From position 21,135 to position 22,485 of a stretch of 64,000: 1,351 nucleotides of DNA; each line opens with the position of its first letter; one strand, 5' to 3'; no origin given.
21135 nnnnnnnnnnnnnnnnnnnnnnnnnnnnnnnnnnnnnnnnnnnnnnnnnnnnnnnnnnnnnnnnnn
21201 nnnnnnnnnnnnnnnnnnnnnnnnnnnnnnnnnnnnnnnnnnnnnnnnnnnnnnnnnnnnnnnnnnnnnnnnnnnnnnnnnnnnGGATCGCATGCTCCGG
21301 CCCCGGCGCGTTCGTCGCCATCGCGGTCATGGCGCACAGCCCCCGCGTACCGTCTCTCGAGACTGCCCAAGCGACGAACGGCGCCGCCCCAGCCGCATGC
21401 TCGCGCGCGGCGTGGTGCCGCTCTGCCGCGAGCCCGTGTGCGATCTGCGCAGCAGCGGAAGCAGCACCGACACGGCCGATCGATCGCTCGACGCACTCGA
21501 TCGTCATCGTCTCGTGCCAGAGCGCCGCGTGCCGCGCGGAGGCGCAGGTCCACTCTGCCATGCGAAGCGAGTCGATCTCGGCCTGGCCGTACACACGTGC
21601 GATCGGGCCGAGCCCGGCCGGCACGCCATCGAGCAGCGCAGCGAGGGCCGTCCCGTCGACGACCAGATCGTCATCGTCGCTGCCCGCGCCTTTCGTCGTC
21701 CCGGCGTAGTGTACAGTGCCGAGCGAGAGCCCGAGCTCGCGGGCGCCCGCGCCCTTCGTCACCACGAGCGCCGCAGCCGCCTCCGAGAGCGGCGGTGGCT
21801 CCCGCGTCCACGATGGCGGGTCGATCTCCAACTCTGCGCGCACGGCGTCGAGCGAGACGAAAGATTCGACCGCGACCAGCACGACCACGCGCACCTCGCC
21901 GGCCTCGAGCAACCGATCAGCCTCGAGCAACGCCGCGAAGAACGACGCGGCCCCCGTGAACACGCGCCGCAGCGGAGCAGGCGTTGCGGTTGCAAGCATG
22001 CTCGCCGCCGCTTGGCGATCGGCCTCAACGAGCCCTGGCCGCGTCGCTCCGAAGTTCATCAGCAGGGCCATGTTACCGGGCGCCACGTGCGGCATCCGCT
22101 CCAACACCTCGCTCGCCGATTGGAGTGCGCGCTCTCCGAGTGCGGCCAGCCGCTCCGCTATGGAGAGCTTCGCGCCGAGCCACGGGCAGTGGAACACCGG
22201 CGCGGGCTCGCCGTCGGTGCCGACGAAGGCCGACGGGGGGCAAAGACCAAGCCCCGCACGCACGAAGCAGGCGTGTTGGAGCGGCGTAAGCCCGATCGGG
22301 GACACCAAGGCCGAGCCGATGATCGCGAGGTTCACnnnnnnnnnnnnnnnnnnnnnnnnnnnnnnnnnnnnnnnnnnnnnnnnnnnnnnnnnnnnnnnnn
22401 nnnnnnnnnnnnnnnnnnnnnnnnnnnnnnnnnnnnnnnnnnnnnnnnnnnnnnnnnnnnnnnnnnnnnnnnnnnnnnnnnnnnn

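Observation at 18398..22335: Uncharacterised three-gene cargo downstream of vgrG1: catalytic-Cys-less ketosynthase-like/HEAT protein, beta-helix mini-protein and a hyper-acidic protein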

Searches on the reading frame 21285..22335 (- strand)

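Call 25: search_solved_structures(query=window:21285-22335:-, max_evalue=10, show_alignments=3)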
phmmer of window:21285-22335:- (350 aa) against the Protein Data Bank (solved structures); distinct sequences matched with E-value up to 10: 4.
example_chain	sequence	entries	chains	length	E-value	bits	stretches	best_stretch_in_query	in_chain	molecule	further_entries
9vvn_A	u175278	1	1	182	0.77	12.3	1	141-202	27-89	VTP-4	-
2qke_A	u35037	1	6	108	1.9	11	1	69-144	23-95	Circadian clock protein kaiB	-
1vgl_A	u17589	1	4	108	1.9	11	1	69-144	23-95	Circadian clock protein kaiB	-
5jyt_A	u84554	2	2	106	2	11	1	69-143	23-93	Circadian clock protein KaiB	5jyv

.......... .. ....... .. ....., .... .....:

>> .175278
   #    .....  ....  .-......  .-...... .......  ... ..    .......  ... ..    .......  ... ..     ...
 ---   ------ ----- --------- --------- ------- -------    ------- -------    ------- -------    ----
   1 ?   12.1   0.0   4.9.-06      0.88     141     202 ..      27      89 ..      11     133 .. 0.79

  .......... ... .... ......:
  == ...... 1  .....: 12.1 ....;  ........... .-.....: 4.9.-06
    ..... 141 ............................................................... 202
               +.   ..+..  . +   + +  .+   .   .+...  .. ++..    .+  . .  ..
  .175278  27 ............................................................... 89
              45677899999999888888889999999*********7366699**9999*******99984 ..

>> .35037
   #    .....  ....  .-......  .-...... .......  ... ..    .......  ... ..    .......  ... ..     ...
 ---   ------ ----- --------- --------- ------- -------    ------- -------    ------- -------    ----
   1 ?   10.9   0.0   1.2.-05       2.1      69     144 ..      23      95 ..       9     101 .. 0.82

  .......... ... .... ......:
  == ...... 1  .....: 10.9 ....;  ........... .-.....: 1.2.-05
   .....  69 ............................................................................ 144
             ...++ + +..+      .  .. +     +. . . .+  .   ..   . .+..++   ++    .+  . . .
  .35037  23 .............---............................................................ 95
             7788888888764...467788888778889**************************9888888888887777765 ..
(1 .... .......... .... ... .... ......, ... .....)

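Call 39: search_solved_structures(query=A3, max_evalue=10, show_alignments=3)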
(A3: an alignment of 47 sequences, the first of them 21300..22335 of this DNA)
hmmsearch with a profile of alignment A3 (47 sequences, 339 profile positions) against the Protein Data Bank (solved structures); distinct sequences matched with E-value up to 10: 40.
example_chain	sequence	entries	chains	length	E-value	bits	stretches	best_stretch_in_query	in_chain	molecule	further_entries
8gqk_A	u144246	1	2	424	0.00023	23.8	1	175-212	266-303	Thiolase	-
8gql_A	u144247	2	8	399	0.00036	23.1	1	168-218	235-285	Thiolase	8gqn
3e60_A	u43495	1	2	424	0.00044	22.8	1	119-317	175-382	3-oxoacyl-[acyl-carrier-protein ] synthase II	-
4qav_A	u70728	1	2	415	0.00049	22.6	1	136-305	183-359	3-oxoacyl-[acyl-carrier-protein] synthase 2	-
1j3n_A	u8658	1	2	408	0.0012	21.4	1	122-313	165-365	3-oxoacyl-(acyl-carrier protein) synthase II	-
4jga_A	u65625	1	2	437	0.0012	21.4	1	136-208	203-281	3-oxoacyl-[acyl-carrier-protein] synthase 2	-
2ebd_A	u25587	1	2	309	0.0027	20.2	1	51-156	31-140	3-oxoacyl-[acyl-carrier-protein] synthase 3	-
4ryb_A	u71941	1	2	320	0.0046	19.4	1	58-159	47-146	3-oxoacyl-[acyl-carrier-protein] synthase 3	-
3goa_A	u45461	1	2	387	0.0099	18.4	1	178-212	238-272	3-ketoacyl-CoA thiolase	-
8z5d_A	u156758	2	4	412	0.011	18.2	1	134-218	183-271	3-oxoacyl-[acyl-carrier-protein] synthase 2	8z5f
8z5e_A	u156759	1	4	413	0.011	18.2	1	134-218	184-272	3-oxoacyl-[acyl-carrier-protein] synthase 2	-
8z5c_A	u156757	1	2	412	0.013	17.9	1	134-209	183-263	3-oxoacyl-[acyl-carrier-protein] synthase 2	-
6smo_B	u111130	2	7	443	0.047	16.1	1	122-243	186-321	PKS_KS domain-containing protein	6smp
5ab4_A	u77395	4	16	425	0.049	16.1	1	64-160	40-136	SCP2-THIOLASE LIKE PROTEIN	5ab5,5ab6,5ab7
3gwa_A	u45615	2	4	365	0.067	15.6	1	63-157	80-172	3-oxoacyl-(Acyl-carrier-protein) synthase III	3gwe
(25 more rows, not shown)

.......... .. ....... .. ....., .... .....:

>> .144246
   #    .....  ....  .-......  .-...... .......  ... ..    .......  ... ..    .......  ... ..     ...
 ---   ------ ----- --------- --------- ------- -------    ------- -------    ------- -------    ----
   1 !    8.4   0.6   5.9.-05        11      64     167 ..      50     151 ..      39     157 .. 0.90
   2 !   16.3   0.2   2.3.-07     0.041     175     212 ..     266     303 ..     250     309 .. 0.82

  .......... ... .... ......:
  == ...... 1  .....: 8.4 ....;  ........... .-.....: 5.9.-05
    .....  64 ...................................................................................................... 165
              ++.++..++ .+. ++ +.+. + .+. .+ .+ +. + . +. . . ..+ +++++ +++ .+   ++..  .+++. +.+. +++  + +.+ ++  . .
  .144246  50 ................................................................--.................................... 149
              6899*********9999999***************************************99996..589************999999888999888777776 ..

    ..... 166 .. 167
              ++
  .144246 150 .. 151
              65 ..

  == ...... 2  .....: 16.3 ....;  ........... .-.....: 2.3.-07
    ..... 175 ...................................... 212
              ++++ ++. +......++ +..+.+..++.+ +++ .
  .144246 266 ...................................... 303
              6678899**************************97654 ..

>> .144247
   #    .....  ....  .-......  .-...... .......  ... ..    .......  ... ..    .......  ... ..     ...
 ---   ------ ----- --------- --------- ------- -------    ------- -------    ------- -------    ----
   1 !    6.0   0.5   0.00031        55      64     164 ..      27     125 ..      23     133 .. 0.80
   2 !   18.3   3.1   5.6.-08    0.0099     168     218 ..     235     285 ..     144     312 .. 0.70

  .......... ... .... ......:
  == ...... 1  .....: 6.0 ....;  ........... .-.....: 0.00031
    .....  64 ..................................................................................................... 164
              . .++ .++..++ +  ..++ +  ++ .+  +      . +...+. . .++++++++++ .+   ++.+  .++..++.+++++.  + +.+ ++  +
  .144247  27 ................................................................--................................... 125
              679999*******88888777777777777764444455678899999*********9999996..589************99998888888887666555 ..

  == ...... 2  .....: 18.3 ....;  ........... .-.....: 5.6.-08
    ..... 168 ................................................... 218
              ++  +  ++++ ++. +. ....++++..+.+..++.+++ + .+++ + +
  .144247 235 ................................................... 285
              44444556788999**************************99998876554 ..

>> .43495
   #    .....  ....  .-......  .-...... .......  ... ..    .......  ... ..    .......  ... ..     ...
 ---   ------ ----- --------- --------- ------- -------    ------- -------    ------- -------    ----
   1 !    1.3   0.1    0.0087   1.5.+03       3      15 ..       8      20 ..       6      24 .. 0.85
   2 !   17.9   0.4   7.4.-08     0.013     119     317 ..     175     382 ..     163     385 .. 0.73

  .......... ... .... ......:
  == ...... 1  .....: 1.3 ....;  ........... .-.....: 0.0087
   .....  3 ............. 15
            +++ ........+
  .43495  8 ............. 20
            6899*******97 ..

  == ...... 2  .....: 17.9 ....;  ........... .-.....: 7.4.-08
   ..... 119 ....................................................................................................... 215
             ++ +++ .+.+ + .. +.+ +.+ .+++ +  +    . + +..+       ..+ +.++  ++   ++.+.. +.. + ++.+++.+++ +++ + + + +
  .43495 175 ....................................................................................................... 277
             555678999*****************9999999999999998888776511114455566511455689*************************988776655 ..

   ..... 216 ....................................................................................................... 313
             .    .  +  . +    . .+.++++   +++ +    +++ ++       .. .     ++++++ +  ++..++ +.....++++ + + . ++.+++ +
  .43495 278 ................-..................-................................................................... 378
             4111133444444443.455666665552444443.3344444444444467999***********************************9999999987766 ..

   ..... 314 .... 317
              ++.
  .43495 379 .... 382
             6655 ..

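Call 40: search_protein_families(library=ncbifam, alignment_id=A3, max_evalue=0.001)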
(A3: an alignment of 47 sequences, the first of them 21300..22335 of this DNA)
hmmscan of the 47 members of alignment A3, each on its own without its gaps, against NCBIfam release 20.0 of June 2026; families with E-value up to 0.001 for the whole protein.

A. member 1, window:21300-22335:- (345 aa): 1 family
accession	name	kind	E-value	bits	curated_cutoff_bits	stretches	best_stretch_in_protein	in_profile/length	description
NF004798.0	PRK06147.1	equivalog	2.7e-15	56.4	342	1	2-312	5-322/349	3-oxoacyl-(acyl carrier protein) synthase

B. families by the number of members that match (of 47 scanned): 3 families
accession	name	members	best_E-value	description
NF004798.0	PRK06147.1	47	2.4e-27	3-oxoacyl-(acyl carrier protein) synthase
NF006829.0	PRK09352.1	1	1.2e-05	beta-ketoacyl-ACP synthase 3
TIGR00747.1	fabH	1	5.7e-05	beta-ketoacyl-ACP synthase III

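Call 45: find_related_loci(query=A3, collection=genome_contigs, flank=10000)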
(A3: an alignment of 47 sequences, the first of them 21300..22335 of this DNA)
Query A3 (345 aa) in genome_contigs; peptide patterns used: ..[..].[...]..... (x = any residue, [..] = any of these).
69 stretches matched a pattern; 25 encode a relative of the query (tblastn E <= 1e-3); 25 distinct loci.
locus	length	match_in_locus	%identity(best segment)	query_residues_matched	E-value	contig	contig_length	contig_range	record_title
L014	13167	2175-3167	40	10-333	7e-59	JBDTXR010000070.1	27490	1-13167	MAG: Byssovorax sp. isolate cluster4_bin.120 NODE_2548_length_27490_cov_12.705668, whole genome shotgun sequence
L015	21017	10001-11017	38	1-344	1e-52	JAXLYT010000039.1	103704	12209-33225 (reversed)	MAG: Byssovorax sp. isolate STL-MYX20 C2.183.fa-39, whole genome shotgun sequence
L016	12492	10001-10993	38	1-337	2e-52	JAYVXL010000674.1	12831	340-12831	MAG: Myxococcales bacterium isolate GL85_DN_concoct_37 GL85_DN_concoct_37_673, whole genome shotgun sequence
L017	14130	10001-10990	38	1-336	7e-52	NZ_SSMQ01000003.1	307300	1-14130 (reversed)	Polyangium fumosum strain DSM 14668 Scaffold3_1, whole genome shotgun sequence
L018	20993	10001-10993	39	1-337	3e-51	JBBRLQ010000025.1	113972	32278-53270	MAG: Polyangiales bacterium isolate La1_maxbin2.053 LA1C_X2.053_k141_1476468L_113972_cov_16.0000, whole genome shotgun s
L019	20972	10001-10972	39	3-332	4e-51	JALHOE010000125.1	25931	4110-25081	MAG: Deltaproteobacteria bacterium isolate bin.11 c_000000008129, whole genome shotgun sequence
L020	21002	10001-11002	40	3-338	6e-49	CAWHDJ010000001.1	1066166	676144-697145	MAG: uncultured delta proteobacterium isolate MFD09495.bin.2.10 genome assembly, contig: contig_10063, whole genome shot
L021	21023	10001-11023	34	1-332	3e-48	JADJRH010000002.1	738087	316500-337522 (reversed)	MAG: Polyangiaceae bacterium isolate Fred_18-Q3-R57-64_MAXAC.407 tig00003997-10-7377910, whole genome shotgun sequence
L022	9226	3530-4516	38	1-331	4e-46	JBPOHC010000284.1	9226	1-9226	MAG: Myxococcota bacterium isolate MAG_1 c_000000106923, whole genome shotgun sequence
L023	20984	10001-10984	39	1-335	4e-43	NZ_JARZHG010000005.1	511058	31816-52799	Polyangium sp. y55x31 NODE_5_length_511058_cov_17.429359, whole genome shotgun sequence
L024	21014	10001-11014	37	1-344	2e-39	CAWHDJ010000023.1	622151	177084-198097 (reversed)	MAG: uncultured delta proteobacterium isolate MFD09495.bin.2.10 genome assembly, contig: contig_9676, whole genome shotg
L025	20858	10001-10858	39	1-288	3e-39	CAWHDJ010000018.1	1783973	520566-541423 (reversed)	MAG: uncultured delta proteobacterium isolate MFD09495.bin.2.10 genome assembly, contig: contig_6474, whole genome shotg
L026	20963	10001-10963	36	1-344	1e-38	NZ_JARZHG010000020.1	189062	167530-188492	Polyangium sp. y55x31 NODE_20_length_189062_cov_17.163670, whole genome shotgun sequence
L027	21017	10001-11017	38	1-345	9e-39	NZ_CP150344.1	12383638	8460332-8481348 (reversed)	Sorangium sp. So ce513 chromosome, complete genome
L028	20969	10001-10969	39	1-333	2e-38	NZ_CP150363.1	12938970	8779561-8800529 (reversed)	Sorangium sp. So ce1335 chromosome, complete genome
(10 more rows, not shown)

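Call 84: search_dna_similar(query=window:21300-22335:-, collection=plasmids, mode=protein, max_evalue=0.001, max_rows=15)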
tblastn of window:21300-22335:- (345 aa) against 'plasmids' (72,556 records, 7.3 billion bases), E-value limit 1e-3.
No match.
